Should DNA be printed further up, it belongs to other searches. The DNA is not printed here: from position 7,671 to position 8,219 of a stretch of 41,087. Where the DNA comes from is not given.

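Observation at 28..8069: The ~7.7-kb island is bracketed by diverged direct repeats of the spoIIID promoter and first ~42 codons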

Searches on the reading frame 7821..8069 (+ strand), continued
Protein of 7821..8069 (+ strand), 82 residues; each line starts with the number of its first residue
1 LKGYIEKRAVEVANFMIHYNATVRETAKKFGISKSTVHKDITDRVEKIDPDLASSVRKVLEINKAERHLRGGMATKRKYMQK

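Call 39: find_homologous_proteins(query=window:7821-8069:+, max_evalue=1e-10)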
Query window:7821-8069:+ (82 aa): 7915 proteins with E <= 1e-10 among 8000 candidates; the best 120 are listed.
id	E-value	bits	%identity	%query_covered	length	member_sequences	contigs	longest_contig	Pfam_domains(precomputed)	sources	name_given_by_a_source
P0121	1.9e-45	169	100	100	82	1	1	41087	PF12116.15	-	-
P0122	3.6e-45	168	99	100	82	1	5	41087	PF12116.15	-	-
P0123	4.1e-44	165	98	100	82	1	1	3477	PF12116.15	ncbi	-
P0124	5.0e-44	165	98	100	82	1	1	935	PF12116.15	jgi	-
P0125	2.1e-43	163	96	100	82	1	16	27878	PF12116.15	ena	-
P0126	2.5e-43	162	95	100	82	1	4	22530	PF12116.15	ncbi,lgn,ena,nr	ncbi:MAG: sporulation transcriptional regulator SpoIIID [Firmicutes bacterium]|nr:sporulation transc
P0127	2.6e-43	162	96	100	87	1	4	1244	PF12116.15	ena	-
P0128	4.0e-43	162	95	100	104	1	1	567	PF12116.15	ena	-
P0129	1.4e-42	160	94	100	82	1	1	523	PF12116.15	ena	-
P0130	7.6e-41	155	91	100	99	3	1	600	PF12116.15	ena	-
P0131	1.1e-40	154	93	100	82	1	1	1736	PF12116.15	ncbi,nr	ncbi:MAG: sporulation transcriptional regulator SpoIIID [Anaerotignum sp.]|nr:sporulation transcript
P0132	5.4e-39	149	88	100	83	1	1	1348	PF12116.15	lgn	-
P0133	6.4e-39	149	89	100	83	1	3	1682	PF12116.15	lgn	-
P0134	1.8e-38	147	87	100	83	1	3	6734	PF12116.15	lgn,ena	-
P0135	2.1e-38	147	85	100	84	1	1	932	PF12116.15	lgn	-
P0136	4.5e-38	146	86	99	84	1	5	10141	PF12116.15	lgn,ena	-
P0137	6.8e-38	145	84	100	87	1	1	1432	PF12116.15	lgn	-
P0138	7.6e-38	145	83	100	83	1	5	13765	PF12116.15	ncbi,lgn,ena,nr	ncbi:MAG: sporulation transcriptional regulator SpoIIID [Epulopiscium sp.]|nr:sporulation transcript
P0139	8.4e-38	145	84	100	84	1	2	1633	PF12116.15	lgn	-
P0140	9.0e-38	145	86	99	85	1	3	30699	PF12116.15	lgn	-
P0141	1.4e-37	144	82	100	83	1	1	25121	PF12116.15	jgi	jgi:putative DeoR family transcriptional regulator (stage III sporulation protein D)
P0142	1.8e-37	144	84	100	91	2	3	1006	PF12116.15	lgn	-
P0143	1.9e-37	144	85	100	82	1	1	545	PF12116.15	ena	-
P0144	3.1e-37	143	83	100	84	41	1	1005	PF12116.15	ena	-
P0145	6.5e-37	142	85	98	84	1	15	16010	PF12116.15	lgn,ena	-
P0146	1.1e-36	141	82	100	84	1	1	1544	PF12116.15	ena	-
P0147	1.1e-36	141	84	100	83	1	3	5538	PF12116.15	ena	-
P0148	1.5e-36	141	83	99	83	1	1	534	PF12116.15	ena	-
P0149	2.1e-36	141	80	100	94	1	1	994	PF12116.15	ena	-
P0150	2.2e-36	140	83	99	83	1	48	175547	PF12116.15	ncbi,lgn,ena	-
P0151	2.5e-36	140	80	100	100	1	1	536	PF12116.15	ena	-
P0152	2.7e-36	140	83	100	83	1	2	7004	PF12116.15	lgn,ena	-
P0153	2.8e-36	140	82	100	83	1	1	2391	PF12116.15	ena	-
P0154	3.5e-36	140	82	100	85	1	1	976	PF12116.15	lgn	-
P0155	3.5e-36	140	84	99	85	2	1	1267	PF12116.15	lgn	-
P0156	4.4e-36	140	82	100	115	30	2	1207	PF12116.15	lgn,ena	-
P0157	4.7e-36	139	79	100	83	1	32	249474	PF12116.15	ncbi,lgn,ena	-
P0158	4.9e-36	139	81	99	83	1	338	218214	PF12116.15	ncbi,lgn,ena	ncbi:MAG: sporulation transcriptional regulator SpoIIID [Christensenellales bacterium]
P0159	5.0e-36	139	81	99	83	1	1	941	PF12116.15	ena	-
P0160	5.6e-36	139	83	100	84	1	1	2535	PF12116.15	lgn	-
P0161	5.8e-36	139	82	100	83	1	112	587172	PF12116.15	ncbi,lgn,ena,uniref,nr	ncbi:sporulation transcriptional regulator SpoIIID [Tyzzerella sp. An114]|uniref:sporulation transcr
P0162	6.9e-36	139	80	100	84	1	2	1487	PF12116.15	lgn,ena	-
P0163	7.6e-36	139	80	100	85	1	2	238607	PF12116.15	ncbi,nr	ncbi:MAG: sporulation transcriptional regulator SpoIIID [Clostridiales bacterium]|nr:sporulation tra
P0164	8.8e-36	139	81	99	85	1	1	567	PF12116.15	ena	-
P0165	9.6e-36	138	80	100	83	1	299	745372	PF12116.15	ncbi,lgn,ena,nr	ncbi:MAG: sporulation transcriptional regulator SpoIIID [Candidatus Metalachnospira sp.]|nr:sporulat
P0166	9.7e-36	138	80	100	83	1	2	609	PF12116.15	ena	-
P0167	9.9e-36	138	78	100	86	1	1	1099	PF12116.15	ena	-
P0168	9.9e-36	138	80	100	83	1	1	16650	PF12116.15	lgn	-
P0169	1.0e-35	138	83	99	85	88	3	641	PF12116.15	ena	-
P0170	1.0e-35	138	82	100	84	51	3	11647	PF12116.15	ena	-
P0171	1.0e-35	138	82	100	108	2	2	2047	PF12116.15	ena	-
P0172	1.1e-35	138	80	99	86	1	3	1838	PF12116.15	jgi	jgi:hypothetical protein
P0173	1.2e-35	138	80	99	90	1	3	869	PF12116.15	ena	-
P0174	1.3e-35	138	81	99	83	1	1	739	PF12116.15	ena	-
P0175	1.3e-35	138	80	99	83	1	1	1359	PF12116.15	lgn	-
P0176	1.3e-35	138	80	99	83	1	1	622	PF12116.15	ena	-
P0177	1.4e-35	138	79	100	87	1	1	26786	PF12116.15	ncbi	-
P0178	1.4e-35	138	81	99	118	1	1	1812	PF12116.15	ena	-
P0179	1.7e-35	138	79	100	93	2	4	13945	PF12116.15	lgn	-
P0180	1.7e-35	138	79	100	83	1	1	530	PF12116.15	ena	-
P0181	1.8e-35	138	79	100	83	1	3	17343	PF12116.15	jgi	jgi:putative DeoR family transcriptional regulator (stage III sporulation protein D)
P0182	1.8e-35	138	80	100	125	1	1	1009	PF12116.15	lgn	-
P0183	2.0e-35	137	79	99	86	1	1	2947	PF12116.15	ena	-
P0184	2.0e-35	137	79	100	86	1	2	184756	PF12116.15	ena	-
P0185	2.0e-35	137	79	100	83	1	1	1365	PF12116.15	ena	-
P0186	2.1e-35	137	81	99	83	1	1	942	PF12116.15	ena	-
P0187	2.4e-35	137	80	99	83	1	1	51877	PF12116.15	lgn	-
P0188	2.7e-35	137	78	100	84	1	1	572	PF12116.15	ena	-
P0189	2.7e-35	137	80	99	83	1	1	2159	PF12116.15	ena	-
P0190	3.3e-35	137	79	99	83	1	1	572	PF12116.15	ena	-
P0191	3.3e-35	137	79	99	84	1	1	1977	PF12116.15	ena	-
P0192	4.0e-35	136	80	99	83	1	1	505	PF12116.15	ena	-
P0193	4.1e-35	136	79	100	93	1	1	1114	PF12116.15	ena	-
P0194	4.2e-35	136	80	100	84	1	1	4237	PF12116.15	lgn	-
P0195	4.2e-35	136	80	99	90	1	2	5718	PF12116.15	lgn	-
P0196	4.6e-35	136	80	99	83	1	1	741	PF12116.15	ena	-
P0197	5.0e-35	136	92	87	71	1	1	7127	PF12116.15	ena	-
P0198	5.0e-35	136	79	100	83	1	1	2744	PF12116.15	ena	-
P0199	5.2e-35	136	78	99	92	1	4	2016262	PF12116.15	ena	-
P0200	5.5e-35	136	79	99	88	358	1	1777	PF12116.15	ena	-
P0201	5.7e-35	136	79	99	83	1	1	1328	PF12116.15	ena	-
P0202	6.2e-35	136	82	100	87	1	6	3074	PF12116.15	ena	-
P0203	6.6e-35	136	81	99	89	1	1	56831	PF12116.15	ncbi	ncbi:MAG: sporulation transcriptional regulator SpoIIID [Bacillota bacterium]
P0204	6.7e-35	136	79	100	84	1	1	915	PF12116.15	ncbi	-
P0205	7.2e-35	136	80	99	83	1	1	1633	PF12116.15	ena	-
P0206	8.5e-35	135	78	100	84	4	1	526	PF12116.15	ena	-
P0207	8.6e-35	135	78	99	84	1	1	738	PF12116.15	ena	-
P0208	8.9e-35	135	78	100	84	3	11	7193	PF12116.15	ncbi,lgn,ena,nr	ncbi:MAG: sporulation transcriptional regulator SpoIIID [Clostridia bacterium]|nr:sporulation transc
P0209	9.2e-35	135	84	96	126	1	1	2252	PF12116.15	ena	-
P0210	1.0e-34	135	79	99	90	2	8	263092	PF12116.15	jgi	jgi:putative DeoR family transcriptional regulator (stage III sporulation protein D)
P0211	1.1e-34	135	80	99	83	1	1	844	PF12116.15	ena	-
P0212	1.1e-34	135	80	100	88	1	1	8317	PF12116.15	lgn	-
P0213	1.2e-34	135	77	100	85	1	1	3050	PF12116.15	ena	-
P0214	1.4e-34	135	79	100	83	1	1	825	PF12116.15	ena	-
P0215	1.6e-34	135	79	100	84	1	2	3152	PF12116.15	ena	-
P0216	1.6e-34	135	79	100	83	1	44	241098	PF12116.15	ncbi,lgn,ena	-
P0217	1.6e-34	135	78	100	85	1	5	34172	PF12116.15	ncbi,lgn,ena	-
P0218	1.8e-34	134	94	87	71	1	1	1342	PF12116.15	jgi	-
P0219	1.8e-34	134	80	100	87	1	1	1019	PF12116.15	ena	-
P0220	2.2e-34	134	75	99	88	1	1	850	PF12116.15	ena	-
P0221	2.3e-34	134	77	100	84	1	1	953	PF12116.15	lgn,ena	-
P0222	2.3e-34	134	80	99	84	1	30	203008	PF12116.15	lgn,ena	-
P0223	2.3e-34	134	80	99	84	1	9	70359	PF12116.15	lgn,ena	-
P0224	2.4e-34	134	83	98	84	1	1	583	PF12116.15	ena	-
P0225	2.6e-34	134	81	99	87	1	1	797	PF12116.15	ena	-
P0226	2.7e-34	134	77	100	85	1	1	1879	PF12116.15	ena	-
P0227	2.7e-34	134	80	100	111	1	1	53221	PF12116.15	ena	-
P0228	2.7e-34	134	80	99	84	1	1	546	PF12116.15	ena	-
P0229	2.8e-34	134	77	99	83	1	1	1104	PF12116.15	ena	-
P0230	2.8e-34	134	80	99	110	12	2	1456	PF12116.15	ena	-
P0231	2.9e-34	134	80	100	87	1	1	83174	PF12116.15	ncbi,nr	ncbi:MAG: sporulation transcriptional regulator SpoIIID [Lachnospiraceae bacterium]|nr:sporulation t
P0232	3.0e-34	134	80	100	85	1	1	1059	PF12116.15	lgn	-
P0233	3.4e-34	134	76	100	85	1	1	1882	PF12116.15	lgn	-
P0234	3.6e-34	134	78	100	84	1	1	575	PF12116.15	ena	-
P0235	3.7e-34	133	79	99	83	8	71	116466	PF12116.15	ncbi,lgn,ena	-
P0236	5.0e-34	133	80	96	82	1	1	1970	PF12116.15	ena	-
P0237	5.5e-34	133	79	99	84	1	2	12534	PF12116.15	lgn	-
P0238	5.6e-34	133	80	100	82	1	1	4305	PF12116.15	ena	-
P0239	6.0e-34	133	78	99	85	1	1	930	PF12116.15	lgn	-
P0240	6.1e-34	133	77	100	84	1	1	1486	PF12116.15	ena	-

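Call 41: find_encoding_contigs(protein=P0122, flank=10000, max_places=10)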
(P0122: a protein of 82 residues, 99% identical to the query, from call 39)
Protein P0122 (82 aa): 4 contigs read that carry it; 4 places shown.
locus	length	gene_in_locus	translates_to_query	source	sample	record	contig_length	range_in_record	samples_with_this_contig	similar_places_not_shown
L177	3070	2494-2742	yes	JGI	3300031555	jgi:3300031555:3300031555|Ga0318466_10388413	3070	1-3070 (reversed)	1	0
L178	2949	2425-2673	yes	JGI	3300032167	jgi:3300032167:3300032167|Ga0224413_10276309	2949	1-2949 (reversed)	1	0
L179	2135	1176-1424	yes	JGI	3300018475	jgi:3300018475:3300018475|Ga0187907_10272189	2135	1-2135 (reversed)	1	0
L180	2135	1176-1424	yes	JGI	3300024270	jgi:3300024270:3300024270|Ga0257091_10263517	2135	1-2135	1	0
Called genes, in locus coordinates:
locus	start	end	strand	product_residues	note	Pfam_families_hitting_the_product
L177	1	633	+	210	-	?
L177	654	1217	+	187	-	PF17032:Zn_ribbon_15 (faint), PF13248:Zn_ribbon_3 (faint), PF18912:DZR_2 (faint), PF24460:DUF7575 (faint), PF12773:DZR, PF13240:Zn_Ribbon_1, PF24463:DUF7577 (weak), PF12773:DZR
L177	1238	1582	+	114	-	PF12773:DZR (faint), PF13240:Zn_Ribbon_1 (faint), PF13248:Zn_ribbon_3 (faint)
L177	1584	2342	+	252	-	PF18912:DZR_2 (faint), PF12773:DZR, PF13240:Zn_Ribbon_1, PF24463:DUF7577 (weak), PF13248:Zn_ribbon_3 (weak), PF24463:DUF7577 (weak), PF13240:Zn_Ribbon_1 (weak)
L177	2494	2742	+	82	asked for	PF12116:SpoIIID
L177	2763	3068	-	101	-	?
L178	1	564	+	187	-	?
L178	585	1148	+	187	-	PF17032:Zn_ribbon_15 (faint), PF13248:Zn_ribbon_3 (faint), PF18912:DZR_2 (faint), PF24460:DUF7575 (faint), PF12773:DZR, PF13240:Zn_Ribbon_1, PF24463:DUF7577 (weak), PF12773:DZR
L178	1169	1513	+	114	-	PF12773:DZR (faint), PF13240:Zn_Ribbon_1 (faint), PF13248:Zn_ribbon_3 (faint)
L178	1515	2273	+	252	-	PF18912:DZR_2 (faint), PF12773:DZR, PF13240:Zn_Ribbon_1, PF24463:DUF7577 (weak), PF13248:Zn_ribbon_3 (weak), PF24463:DUF7577 (weak), PF13240:Zn_Ribbon_1 (weak)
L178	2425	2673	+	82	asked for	PF12116:SpoIIID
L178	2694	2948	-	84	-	?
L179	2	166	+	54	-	?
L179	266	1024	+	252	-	PF18912:DZR_2 (faint), PF12773:DZR, PF13240:Zn_Ribbon_1, PF24463:DUF7577 (weak), PF13248:Zn_ribbon_3 (weak), PF24463:DUF7577 (weak), PF13240:Zn_Ribbon_1 (weak)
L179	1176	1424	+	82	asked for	PF12116:SpoIIID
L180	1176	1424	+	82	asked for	PF12116:SpoIIID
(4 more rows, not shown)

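Call 42: find_encoding_contigs(protein=P0125, flank=10000, max_places=10)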
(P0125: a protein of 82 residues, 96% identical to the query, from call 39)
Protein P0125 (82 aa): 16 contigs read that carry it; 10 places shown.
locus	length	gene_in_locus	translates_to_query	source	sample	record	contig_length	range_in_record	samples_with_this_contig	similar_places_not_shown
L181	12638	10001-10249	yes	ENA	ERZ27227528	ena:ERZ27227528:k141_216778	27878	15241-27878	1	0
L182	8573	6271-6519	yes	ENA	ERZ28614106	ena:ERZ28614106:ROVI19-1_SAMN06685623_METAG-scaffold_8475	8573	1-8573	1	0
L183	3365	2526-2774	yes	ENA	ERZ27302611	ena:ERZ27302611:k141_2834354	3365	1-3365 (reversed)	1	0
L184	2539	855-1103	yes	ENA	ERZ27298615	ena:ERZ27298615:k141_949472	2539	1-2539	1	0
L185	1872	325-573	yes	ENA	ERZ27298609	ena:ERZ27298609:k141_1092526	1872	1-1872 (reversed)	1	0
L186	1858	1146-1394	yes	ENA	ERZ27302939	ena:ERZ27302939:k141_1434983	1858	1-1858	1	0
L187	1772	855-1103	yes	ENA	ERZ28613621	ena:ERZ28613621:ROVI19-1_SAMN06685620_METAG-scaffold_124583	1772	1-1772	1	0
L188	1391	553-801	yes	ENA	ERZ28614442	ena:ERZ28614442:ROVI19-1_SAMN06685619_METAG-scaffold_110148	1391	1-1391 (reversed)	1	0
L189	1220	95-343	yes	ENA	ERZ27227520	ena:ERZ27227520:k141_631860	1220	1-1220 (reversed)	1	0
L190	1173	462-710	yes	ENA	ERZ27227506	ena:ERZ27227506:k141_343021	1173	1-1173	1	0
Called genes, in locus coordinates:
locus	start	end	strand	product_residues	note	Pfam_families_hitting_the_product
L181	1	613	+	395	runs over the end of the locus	PF00890:FAD_binding_2 (faint), PF01266:DAO (faint), PF01494:FAD_binding_3 (faint), PF07992:Pyr_redox_2, PF12831:FAD_oxidored (weak), PF13738:Pyr_redox_3, PF00070:Pyr_redox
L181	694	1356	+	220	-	PF02683:DsbD_TM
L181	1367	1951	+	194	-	PF08534:Redoxin, PF00085:Thioredoxin, PF00578:AhpC-TSA, PF13098:Thioredoxin_2, PF13905:Thioredoxin_8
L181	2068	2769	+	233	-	PF00037:Fer4, PF12797:Fer4_2 (weak), PF12837:Fer4_6, PF13237:Fer4_10, PF14697:Fer4_21, PF12838:Fer4_7, PF13187:Fer4_9 (weak), PF27217:AF_0155, +1 more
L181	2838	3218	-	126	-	PF00293:NUDIX, PF14815:NUDIX_4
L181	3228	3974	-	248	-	PF12724:Flavodoxin_5 (weak), PF12838:Fer4_7 (faint), PF13187:Fer4_9 (weak), PF14697:Fer4_21 (faint), PF00037:Fer4 (faint)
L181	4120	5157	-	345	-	PF14397:ATPgrasp_ST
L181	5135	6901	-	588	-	PF00664:ABC_membrane, PF00005:ABC_tran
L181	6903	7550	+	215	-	PF00877:NLPC_P60 (weak)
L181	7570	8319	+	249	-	PF00912:Transgly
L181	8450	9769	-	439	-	PF00860:Xan_ur_permease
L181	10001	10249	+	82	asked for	PF12116:SpoIIID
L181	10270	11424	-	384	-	PF00465:Fe-ADH, PF13685:Fe-ADH_2, PF25137:ADH_Fe_C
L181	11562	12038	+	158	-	PF01243:PNPOx_N, PF12900:Pyridox_ox_2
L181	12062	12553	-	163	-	PF01966:HD (weak)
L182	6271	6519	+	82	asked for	PF12116:SpoIIID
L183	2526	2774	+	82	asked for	PF12116:SpoIIID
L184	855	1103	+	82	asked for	PF12116:SpoIIID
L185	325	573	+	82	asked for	PF12116:SpoIIID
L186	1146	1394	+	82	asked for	PF12116:SpoIIID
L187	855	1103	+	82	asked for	PF12116:SpoIIID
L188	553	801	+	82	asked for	PF12116:SpoIIID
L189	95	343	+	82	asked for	PF12116:SpoIIID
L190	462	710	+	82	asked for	PF12116:SpoIIID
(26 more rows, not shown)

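Call 45: find_encoding_contigs(protein=P0123, flank=10000, max_places=10)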
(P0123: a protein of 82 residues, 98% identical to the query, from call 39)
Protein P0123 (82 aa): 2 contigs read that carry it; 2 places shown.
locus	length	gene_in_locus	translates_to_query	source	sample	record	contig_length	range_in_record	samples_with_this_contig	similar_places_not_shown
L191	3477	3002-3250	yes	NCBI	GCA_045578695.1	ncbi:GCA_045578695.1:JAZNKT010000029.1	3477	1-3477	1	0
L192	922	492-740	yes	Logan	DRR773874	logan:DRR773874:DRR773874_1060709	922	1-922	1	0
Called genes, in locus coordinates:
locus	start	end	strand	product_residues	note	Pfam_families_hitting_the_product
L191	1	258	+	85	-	?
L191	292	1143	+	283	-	PF13240:Zn_Ribbon_1 (weak)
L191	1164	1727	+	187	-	PF17032:Zn_ribbon_15 (faint), PF13248:Zn_ribbon_3 (faint), PF18912:DZR_2 (faint), PF24460:DUF7575 (faint), PF12773:DZR, PF13240:Zn_Ribbon_1, PF24463:DUF7577 (weak), PF12773:DZR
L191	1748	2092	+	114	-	PF12773:DZR (faint), PF13240:Zn_Ribbon_1 (weak), PF13248:Zn_ribbon_3 (faint)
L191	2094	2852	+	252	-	PF18912:DZR_2 (faint), PF12773:DZR, PF13240:Zn_Ribbon_1, PF24463:DUF7577 (weak), PF13248:Zn_ribbon_3 (weak), PF24463:DUF7577 (weak), PF13240:Zn_Ribbon_1 (weak)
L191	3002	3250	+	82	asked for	PF12116:SpoIIID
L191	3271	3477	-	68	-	?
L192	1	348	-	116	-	?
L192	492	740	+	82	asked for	PF12116:SpoIIID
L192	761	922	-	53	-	?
